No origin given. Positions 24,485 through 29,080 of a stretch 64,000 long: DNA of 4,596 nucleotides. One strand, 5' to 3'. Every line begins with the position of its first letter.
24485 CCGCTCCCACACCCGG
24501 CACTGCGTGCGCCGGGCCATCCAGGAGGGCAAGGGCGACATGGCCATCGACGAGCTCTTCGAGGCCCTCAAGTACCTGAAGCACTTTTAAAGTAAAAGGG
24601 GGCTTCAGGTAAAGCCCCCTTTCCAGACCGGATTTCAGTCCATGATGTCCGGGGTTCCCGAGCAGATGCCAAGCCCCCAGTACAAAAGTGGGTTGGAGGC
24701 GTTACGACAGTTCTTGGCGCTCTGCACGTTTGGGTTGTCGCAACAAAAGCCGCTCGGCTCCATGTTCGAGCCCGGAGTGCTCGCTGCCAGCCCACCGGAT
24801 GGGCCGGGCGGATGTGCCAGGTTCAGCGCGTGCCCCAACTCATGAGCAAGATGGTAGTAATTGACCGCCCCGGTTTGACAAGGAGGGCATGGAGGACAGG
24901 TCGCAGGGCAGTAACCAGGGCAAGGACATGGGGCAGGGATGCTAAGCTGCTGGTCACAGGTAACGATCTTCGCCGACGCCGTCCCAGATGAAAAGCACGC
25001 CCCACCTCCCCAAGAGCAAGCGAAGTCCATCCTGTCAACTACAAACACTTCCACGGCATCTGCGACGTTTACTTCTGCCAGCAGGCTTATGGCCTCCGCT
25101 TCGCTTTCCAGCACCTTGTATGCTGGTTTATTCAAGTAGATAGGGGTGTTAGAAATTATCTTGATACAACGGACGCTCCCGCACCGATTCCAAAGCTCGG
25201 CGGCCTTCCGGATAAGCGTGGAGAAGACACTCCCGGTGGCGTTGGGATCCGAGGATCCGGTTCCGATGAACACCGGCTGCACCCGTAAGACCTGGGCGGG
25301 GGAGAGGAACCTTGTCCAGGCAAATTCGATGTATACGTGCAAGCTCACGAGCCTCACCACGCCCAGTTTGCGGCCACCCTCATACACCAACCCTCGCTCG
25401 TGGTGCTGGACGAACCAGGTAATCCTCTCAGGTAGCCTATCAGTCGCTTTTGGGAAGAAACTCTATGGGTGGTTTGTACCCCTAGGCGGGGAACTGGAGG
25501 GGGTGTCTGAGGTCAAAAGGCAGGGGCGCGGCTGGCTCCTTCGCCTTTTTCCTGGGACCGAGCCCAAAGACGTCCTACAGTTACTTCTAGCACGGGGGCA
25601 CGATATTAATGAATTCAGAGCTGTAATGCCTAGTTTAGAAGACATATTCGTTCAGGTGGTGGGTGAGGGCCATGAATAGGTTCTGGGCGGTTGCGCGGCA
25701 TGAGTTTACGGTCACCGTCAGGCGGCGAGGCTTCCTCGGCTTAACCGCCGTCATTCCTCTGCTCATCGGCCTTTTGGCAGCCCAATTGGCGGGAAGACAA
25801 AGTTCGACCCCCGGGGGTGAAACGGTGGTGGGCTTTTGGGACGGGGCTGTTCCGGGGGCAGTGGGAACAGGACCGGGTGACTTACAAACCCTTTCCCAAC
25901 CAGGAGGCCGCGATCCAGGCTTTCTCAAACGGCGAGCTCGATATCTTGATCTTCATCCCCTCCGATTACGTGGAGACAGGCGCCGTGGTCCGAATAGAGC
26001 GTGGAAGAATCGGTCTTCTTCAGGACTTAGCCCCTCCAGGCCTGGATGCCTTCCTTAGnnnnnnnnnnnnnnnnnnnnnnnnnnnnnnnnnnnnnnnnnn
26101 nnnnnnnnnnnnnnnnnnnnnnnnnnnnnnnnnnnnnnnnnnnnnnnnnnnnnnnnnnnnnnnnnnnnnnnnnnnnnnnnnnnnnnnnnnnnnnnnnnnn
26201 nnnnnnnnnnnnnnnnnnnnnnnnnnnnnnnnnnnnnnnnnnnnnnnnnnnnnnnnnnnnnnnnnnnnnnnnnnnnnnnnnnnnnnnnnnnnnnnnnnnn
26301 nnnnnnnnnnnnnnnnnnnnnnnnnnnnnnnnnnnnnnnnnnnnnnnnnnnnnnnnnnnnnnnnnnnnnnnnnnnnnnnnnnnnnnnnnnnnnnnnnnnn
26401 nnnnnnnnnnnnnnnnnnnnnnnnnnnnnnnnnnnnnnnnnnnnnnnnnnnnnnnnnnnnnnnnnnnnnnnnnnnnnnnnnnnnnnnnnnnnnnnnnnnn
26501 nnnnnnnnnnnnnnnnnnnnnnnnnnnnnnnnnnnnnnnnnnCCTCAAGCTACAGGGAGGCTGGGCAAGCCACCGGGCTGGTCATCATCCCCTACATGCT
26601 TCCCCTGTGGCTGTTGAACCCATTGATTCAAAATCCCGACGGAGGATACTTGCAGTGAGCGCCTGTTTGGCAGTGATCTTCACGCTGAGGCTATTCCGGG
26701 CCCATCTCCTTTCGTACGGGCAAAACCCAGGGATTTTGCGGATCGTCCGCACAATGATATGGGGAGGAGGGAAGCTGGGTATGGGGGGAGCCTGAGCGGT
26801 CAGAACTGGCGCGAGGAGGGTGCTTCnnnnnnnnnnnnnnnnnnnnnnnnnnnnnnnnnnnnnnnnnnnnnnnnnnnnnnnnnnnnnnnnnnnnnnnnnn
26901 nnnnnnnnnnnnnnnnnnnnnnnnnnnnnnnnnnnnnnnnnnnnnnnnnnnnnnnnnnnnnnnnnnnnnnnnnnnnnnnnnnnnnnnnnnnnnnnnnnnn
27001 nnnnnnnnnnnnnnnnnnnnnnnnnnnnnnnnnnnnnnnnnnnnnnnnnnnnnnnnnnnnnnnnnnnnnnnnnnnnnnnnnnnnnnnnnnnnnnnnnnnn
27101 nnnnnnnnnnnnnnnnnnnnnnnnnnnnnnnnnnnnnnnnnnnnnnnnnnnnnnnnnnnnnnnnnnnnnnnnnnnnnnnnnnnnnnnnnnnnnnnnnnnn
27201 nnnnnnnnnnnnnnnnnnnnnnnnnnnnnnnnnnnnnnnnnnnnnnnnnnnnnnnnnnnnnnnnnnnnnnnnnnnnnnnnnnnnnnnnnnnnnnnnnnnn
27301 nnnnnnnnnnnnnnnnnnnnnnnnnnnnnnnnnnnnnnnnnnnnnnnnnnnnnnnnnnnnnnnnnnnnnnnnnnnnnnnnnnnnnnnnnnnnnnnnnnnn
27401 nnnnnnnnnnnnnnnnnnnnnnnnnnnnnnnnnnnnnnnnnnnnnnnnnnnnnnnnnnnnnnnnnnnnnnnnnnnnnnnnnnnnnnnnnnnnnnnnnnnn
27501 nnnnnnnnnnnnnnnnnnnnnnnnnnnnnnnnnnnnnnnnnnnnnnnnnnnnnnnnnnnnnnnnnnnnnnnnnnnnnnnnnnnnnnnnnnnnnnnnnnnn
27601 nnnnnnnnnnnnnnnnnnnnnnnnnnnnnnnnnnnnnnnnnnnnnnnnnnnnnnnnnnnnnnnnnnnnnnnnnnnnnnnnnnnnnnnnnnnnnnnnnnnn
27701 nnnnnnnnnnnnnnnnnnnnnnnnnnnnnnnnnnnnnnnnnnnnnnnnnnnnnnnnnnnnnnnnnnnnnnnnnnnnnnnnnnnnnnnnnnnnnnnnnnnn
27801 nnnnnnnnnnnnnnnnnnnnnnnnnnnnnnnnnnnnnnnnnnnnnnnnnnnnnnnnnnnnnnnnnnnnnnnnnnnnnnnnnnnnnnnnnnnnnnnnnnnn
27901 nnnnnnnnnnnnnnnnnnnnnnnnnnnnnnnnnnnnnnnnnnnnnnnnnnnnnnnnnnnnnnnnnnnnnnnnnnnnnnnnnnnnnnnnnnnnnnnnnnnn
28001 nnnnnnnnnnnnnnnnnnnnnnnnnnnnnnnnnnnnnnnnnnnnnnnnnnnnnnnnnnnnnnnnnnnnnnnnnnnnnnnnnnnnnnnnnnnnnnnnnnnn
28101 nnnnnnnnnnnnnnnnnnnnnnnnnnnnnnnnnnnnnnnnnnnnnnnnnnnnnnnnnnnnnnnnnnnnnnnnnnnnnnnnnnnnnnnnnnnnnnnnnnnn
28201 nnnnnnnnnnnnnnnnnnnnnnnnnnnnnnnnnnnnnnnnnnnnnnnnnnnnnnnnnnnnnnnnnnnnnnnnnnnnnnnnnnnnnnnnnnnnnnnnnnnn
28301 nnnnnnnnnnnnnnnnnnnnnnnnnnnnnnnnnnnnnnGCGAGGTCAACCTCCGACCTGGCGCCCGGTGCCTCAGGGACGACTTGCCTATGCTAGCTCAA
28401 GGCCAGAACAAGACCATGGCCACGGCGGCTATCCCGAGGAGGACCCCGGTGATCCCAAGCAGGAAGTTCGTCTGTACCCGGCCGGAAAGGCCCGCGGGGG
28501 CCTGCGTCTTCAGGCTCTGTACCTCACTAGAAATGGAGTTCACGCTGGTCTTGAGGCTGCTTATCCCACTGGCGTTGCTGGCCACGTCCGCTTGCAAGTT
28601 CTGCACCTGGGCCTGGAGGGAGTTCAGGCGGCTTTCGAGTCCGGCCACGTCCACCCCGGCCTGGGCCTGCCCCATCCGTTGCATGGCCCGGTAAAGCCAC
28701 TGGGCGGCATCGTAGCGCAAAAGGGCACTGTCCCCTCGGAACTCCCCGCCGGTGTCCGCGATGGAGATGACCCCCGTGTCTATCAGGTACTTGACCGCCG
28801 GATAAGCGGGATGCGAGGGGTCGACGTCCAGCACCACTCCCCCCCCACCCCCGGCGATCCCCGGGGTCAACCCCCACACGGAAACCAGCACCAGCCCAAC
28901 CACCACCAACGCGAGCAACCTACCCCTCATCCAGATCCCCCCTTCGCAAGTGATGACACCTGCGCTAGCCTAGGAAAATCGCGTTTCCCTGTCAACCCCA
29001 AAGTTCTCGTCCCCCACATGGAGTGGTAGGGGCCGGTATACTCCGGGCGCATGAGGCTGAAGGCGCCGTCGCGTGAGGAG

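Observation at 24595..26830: Lower-GC island: an intact metzincin-like protease gene embedded in a decaying ABC-2 exporter operon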

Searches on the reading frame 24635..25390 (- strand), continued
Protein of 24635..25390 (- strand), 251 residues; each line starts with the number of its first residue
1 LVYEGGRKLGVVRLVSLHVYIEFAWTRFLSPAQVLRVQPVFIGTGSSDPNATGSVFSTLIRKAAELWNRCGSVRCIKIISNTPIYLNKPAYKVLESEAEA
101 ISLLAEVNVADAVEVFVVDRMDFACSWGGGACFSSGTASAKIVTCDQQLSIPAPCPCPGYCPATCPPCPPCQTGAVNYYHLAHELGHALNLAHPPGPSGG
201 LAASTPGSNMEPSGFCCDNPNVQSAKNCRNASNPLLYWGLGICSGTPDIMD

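Call 51: predict_structure(alignment_id=A3)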
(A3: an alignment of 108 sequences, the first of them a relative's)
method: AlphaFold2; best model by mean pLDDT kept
length: 422 residues; sequences in the alignment: 108
mean_pLDDT: 92.6   pTM: 0.90
mean pLDDT of the five models: 92.6, 91.9, 91.1, 90.2, 90.1
residues with pLDDT >= 90: 333; 70-90: 65; 50-70: 22; < 50: 2
segments of 3 or more residues with pLDDT < 50: none
pLDDT, mean of each block of 10 residues (from residue 1): 87 68 85 97 98 96 94 98 97 98 97 98 91 81 98 95 96 98 98 90 94 98 98 97 94 98 97 96 98 90 97 96 81 60 84 98 92 95 86 96 97 88 90
secondary structure, 60 per line:
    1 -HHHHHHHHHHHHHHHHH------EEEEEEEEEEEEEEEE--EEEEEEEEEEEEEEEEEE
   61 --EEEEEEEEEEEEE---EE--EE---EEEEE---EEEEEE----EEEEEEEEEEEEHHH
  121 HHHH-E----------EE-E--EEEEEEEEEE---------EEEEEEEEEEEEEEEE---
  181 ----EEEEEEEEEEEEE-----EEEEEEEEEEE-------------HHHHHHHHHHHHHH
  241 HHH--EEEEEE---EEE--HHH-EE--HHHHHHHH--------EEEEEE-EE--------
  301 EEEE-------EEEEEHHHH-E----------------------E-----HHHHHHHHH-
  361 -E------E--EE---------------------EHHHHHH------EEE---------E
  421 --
elements in order: H2-18 E25-40 E43-60 E63-75 E88-92 E96-101 E106-117 H118-124 E143-152 E162-177 E185-197 E203-213 H227-243 E246-251 E255-257 H268-275 E284-289 E301-304 E312-316 H317-320 H351-359 H396-401 E408-410
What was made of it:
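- On Intact member of its own protein family (the ~425-aa Bipolaricaulota/Methanothrix metzincin family): The barrel strands run from residue 25 to 213 (call 51).
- The cut falls inside a confidently predicted beta-barrel and leaves two orphan strands (call 51).
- Tried and rejected: It was redone with 108 sequences (call 51).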

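Call 56: fold_search(model_id=the predicted structure, library=pdb)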
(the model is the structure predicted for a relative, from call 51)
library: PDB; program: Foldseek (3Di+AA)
matches with E <= 10: 991; with E <= 0.001: 22
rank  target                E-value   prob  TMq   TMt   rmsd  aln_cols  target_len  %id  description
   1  4yuu_o2               3.8e-05  1.00  0.25  0.38   8.6       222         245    8  Crystal structure of oxygen-evolving photosystem II from a red alga (released 2016-01-20)
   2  8xr6_O                3.8e-05  1.00  0.22  0.33  10.7       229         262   12  Cryo-EM structure of cryptophyte photosystem II (released 2024-06-19)
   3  1s5l_O                6.0e-05  1.00  0.24  0.36   8.4       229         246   11  Architecture of the photosynthetic oxygen evolving center (released 2004-02-24)
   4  9phw_O                7.6e-05  1.00  0.22  0.34   8.8       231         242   11  Structure of the D1-Val185Asn mutated photosystem II complex with slow O-O bond formation reveals changes in the Cl1 w (released 2025-10-22)
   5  6j3y_O                1.0e-04  1.00  0.25  0.39   8.8       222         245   12  Structure of C2S2-type PSII-FCPII supercomplex from diatom (released 2019-08-07)
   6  5v2c_O                1.1e-04  1.00  0.23  0.36   8.7       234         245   10  RE-REFINEMENT OF CRYSTAL STRUCTURE OF PHOTOSYSTEM II COMPLEX (released 2017-08-30)
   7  9hd7_O                1.4e-04  1.00  0.25  0.41   6.2       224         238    7  Cryo-EM structure of photosystem II C2S2M2L2 supercomplex from the green alga Chlorella ohadii (released 2025-11-12)
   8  4il6_O                1.6e-04  1.00  0.23  0.35   9.3       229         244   10  Structure of Sr-substituted photosystem II (released 2013-03-06)
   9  8d8o_B                1.7e-04  0.95  0.26  0.11  20.8       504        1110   12  Cryo-EM structure of substrate unbound PAPP-A (released 2022-09-28)
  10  7n8o_O                1.8e-04  1.00  0.23  0.35   8.3       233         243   10  High-resolution structure of photosystem II from the mesophilic cyanobacterium, Synechocystis sp. PCC 6803 (released 2021-12-29)
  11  4yuu_O1               2.2e-04  1.00  0.24  0.38   8.9       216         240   10  Crystal structure of oxygen-evolving photosystem II from a red alga (released 2016-01-20)
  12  8z9d_O                2.3e-04  1.00  0.26  0.43   6.5       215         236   12  cryo-EM structure of PSII-LHCII megacomplex from spinach (released 2024-11-13)
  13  3kzi_O                2.5e-04  1.00  0.23  0.34   8.5       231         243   12  Crystal Structure of Monomeric Form of Cyanobacterial Photosystem II (released 2010-06-16)
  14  9i4t_O                2.6e-04  1.00  0.26  0.41   6.3       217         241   11  Photosystem II from Arabidopsis thaliana (released 2026-03-25)
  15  8tow_O                3.5e-04  1.00  0.22  0.35   8.7       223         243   11  Structure of a mutated photosystem II complex reveals perturbation of the oxygen-evolving complex (released 2024-06-19)
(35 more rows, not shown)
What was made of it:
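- On Metzincin metallopeptidases (clan MA(M)): Foldseek results are in call 56.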

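Call 58: search_protein_families(library=ncbifam, proteins=[P0001, window:24635-25390:-], max_evalue=0.01)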
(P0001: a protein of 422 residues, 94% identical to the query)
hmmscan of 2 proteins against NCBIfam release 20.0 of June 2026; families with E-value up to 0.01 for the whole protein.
P0001 (422 aa): 0 families

window:24635-25390:- (251 aa): 0 families

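Call 62: search_protein_families(library=pfam, alignment_id=A3, max_evalue=0.1)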
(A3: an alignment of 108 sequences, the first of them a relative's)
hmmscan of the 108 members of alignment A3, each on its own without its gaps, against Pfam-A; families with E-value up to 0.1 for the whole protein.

A. member 1, P0001 (422 aa): 0 families

B. families by the number of members that match (of 108 scanned): 9 families
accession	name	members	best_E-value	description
PF13688.12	Reprolysin_5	54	1.5e-05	Metallo-peptidase family M12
PF13582.12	Reprolysin_3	37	0.0048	Metallo-peptidase family M12B Reprolysin-like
PF00413.30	Peptidase_M10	7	0.019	Matrixin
PF16313.11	DUF4953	5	0.016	Met-zincin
PF22850.1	CATSPERD-E_C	2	0.011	CATSPERD/E C-terminal domain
PF21881.2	STIV_penton_2nd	1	0.027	A223 penton protein second domain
PF13583.11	Reprolysin_4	1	0.028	Metallo-peptidase family M12B Reprolysin-like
PF13505.12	OMP_b-brl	1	0.05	Outer membrane protein beta-barrel domain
PF03509.19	Connexin50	1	0.081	Gap junction alpha-8 protein (Cx50)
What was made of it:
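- On Pfam Reprolysin_5 (PF13688, M12B-like): 54 of 108 family members give weak hits, the best at E 1.5e-5 (call 62).
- Closest known: Adamalysin/reprolysin-like and fragilysin-like metzincins. Same: Half of the family gives weak Pfam Reprolysin_5 hits (call 62).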

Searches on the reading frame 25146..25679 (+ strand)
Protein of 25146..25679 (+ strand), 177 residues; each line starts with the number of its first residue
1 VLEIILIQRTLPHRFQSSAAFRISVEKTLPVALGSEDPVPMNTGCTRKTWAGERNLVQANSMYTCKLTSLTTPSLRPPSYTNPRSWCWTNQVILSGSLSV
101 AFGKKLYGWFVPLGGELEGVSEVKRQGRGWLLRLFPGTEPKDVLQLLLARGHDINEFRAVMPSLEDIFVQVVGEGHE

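Call 5: search_protein_families(library=pfam, proteins=[window:25146-25679:+], max_evalue=0.1)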
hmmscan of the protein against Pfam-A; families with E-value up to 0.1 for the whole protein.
window:25146-25679:+ (177 aa): 1 family
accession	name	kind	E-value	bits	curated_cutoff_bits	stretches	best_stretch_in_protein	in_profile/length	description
PF13732.12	DrrA1-3_C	-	2.3e-09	38.3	27.4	1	117-172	27-81/81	ATP-binding protein DrrA1-3-like, C-terminal domain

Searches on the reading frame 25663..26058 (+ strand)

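Call 5: search_protein_families(library=pfam, proteins=[window:25663-26058:+], max_evalue=0.1)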
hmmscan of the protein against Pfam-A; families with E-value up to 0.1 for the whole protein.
window:25663-26058:+ (131 aa): 1 family
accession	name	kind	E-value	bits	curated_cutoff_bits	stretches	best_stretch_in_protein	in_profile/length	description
PF12679.13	ABC2_membrane_2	-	0.0066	16.2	27.2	1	8-45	1-38/283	ABC-2 family transporter protein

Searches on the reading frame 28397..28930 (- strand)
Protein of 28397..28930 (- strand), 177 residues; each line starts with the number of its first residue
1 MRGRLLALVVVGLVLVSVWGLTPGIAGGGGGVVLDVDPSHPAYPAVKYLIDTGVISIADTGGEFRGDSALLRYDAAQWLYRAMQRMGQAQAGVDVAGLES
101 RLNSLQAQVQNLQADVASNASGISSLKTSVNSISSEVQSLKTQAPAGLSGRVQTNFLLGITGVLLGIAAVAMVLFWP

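Call 5: search_protein_families(library=pfam, proteins=[window:28397-28930:-], max_evalue=0.1)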
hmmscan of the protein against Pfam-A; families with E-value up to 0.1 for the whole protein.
window:28397-28930:- (177 aa): 19 families
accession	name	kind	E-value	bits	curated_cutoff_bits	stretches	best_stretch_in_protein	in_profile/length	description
PF00395.25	SLH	-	0.0023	18.3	20.8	1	35-75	4-43/44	S-layer homology domain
PF04513.17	Baculo_PEP_C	-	0.0045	17.5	38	1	91-137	77-122/140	Baculovirus polyhedron envelope protein, PEP, C terminus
PF04888.17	SseC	-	0.0051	16.9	30.2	1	83-154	234-305/312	Secretion system effector C (SseC) like family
PF12795.12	MscS_porin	-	0.0089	16.1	34.4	1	94-143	79-128/238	Mechanosensitive ion channel porin domain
PF05531.17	NPV_P10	-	0.0095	16.8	29.8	1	94-143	12-57/75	Nucleopolyhedrovirus P10 protein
PF24555.1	CC4_CEP85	-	0.018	15.9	27.3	1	93-141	30-78/85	Centrosomal protein of 85 kDa-like, CC4 coiled-coil domain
PF07160.18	SKA1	-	0.026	14.8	29.6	1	85-152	25-95/243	Spindle and kinetochore-associated protein 1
PF04728.18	LPP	-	0.032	15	29.1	0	122-144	8-30/53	Lipoprotein leucine-zipper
PF14257.11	DUF4349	-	0.034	13.9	27.7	1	81-175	103-195/213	Domain of unknown function (DUF4349)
PF05377.16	FlaC_arch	-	0.037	14.8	27.8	0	109-141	2-34/55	Flagella accessory protein C (FlaC)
PF11559.13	ADIP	-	0.042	14.4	34.3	1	98-144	85-131/151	Afadin- and alpha -actinin-Binding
PF23991.1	DUF7310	-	0.044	14.7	40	0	94-139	24-69/83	Coiled-coil region of unknown function (DUF7310)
PF12761.13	End3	-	0.055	14.1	25.2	0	69-126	59-114/115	Actin cytoskeleton-regulatory complex protein END3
PF05667.16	CCDC22_CC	-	0.057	13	39.2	1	99-143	211-255/477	CCDC22 protein coiled-coil region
PF06008.19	Laminin_I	-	0.07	13.3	34.6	1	95-144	14-63/259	Laminin Domain I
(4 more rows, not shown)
